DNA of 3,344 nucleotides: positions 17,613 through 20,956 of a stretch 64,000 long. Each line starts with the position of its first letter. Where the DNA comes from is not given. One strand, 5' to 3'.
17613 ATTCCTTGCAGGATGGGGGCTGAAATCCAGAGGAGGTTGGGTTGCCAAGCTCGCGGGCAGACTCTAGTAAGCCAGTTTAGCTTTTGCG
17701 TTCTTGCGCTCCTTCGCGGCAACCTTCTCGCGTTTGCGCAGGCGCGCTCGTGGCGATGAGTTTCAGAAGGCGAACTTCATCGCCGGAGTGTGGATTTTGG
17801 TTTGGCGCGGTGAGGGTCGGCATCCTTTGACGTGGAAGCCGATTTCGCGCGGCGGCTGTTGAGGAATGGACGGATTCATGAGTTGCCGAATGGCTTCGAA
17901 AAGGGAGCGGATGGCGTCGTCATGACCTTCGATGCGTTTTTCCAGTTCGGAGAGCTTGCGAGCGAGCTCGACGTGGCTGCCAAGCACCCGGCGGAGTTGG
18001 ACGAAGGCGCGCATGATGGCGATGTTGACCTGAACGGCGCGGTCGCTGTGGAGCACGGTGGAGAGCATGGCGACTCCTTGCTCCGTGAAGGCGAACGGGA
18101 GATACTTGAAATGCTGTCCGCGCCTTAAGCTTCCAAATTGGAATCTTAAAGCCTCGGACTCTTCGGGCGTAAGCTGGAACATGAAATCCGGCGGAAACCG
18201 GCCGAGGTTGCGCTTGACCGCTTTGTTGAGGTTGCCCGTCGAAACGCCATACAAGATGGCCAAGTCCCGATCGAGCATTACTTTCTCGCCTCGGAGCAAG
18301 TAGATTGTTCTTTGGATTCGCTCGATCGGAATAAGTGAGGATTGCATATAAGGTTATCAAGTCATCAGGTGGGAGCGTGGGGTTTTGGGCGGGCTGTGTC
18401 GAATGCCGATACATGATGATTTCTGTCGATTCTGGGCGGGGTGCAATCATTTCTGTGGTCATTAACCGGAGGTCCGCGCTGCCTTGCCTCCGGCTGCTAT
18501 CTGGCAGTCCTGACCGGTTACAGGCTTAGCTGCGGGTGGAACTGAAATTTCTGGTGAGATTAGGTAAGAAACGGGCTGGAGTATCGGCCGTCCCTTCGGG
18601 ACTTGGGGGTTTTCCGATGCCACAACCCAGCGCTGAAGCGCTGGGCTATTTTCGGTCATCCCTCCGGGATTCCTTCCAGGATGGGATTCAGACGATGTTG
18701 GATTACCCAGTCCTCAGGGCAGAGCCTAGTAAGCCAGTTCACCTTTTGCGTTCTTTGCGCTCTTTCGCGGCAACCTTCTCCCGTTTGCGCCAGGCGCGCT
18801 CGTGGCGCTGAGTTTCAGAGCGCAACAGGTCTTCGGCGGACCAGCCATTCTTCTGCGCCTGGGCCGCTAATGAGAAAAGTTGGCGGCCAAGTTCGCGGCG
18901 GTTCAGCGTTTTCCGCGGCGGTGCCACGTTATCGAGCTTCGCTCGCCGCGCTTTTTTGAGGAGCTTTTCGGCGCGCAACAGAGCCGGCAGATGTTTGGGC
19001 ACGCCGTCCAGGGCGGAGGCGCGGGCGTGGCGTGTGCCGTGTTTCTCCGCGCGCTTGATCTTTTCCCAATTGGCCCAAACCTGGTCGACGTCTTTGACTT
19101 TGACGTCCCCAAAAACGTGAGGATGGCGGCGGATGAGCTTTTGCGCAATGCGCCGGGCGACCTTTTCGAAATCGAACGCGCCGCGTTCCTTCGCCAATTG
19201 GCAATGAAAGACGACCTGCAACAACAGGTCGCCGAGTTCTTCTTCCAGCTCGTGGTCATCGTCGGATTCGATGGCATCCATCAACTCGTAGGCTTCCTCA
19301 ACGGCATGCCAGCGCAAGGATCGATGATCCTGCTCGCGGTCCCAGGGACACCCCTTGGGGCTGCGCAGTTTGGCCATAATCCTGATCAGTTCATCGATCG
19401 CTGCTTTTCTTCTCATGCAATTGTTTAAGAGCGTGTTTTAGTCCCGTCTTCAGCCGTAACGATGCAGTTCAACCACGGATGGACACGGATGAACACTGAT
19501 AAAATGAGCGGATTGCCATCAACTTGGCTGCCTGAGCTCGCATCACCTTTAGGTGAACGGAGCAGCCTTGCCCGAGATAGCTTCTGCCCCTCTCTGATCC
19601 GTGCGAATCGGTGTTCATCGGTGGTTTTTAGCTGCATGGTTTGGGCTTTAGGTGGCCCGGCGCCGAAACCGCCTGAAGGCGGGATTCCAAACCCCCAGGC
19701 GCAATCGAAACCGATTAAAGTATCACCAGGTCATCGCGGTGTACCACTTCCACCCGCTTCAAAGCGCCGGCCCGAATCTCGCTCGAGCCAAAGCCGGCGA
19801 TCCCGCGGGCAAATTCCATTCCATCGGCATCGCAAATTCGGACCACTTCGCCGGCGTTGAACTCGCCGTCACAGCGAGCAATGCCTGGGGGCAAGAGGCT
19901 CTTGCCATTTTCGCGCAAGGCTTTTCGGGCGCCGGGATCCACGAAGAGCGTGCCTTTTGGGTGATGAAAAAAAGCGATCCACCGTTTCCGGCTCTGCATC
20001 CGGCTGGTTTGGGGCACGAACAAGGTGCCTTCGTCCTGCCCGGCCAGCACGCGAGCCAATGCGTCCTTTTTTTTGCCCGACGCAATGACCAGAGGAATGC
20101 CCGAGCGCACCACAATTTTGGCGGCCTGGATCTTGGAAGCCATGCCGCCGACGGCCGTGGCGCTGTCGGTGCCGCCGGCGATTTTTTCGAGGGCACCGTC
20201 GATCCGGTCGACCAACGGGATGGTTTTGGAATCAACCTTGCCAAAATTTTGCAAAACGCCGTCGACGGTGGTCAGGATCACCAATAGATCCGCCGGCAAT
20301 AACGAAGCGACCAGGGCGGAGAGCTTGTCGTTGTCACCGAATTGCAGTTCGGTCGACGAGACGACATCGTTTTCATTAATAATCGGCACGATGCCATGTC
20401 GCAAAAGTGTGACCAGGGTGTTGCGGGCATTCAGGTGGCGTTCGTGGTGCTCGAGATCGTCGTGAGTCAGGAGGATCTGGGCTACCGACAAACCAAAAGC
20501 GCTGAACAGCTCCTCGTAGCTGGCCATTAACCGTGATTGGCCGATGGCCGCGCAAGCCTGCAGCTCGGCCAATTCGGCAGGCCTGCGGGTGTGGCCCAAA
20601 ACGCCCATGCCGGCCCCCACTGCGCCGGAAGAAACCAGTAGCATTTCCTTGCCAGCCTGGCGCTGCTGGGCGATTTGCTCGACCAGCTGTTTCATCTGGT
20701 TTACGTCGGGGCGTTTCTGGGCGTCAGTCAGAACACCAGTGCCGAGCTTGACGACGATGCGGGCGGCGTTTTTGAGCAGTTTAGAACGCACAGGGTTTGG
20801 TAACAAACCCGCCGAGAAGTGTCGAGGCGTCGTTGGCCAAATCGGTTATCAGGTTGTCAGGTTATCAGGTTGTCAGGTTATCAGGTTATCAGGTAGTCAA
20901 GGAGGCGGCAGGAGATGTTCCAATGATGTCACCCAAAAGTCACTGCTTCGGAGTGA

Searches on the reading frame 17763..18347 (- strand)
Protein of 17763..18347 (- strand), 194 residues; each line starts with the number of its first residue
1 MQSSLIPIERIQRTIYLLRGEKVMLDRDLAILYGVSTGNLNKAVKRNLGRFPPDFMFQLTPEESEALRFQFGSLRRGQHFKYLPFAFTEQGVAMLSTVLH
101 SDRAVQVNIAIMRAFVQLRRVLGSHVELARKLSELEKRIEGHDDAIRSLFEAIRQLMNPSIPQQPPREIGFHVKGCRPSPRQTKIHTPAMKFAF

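Call 48: search_protein_families(library=pfam, proteins=[window:17763-18347:-], max_evalue=0.00001)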
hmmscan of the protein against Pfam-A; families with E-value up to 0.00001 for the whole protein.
window:17763-18347:- (194 aa): 1 family
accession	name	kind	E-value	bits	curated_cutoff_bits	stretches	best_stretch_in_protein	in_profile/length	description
PF10543.14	ORF6N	-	1.2e-31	109.2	27.8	1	14-98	2-86/86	ORF6N domain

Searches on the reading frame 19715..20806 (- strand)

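Call 48: search_protein_families(library=pfam, proteins=[window:19715-20806:-], max_evalue=0.00001)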
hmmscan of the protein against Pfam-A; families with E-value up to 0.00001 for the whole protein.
window:19715-20806:- (363 aa): 2 families
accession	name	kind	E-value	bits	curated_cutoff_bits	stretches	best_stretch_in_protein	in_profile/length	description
PF00696.33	AA_kinase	-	5.2e-41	141.3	24.9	1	16-243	2-234/234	Amino acid kinase family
PF01472.26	PUA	-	4.1e-17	62.3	24.8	1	285-348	1-63/74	PUA domain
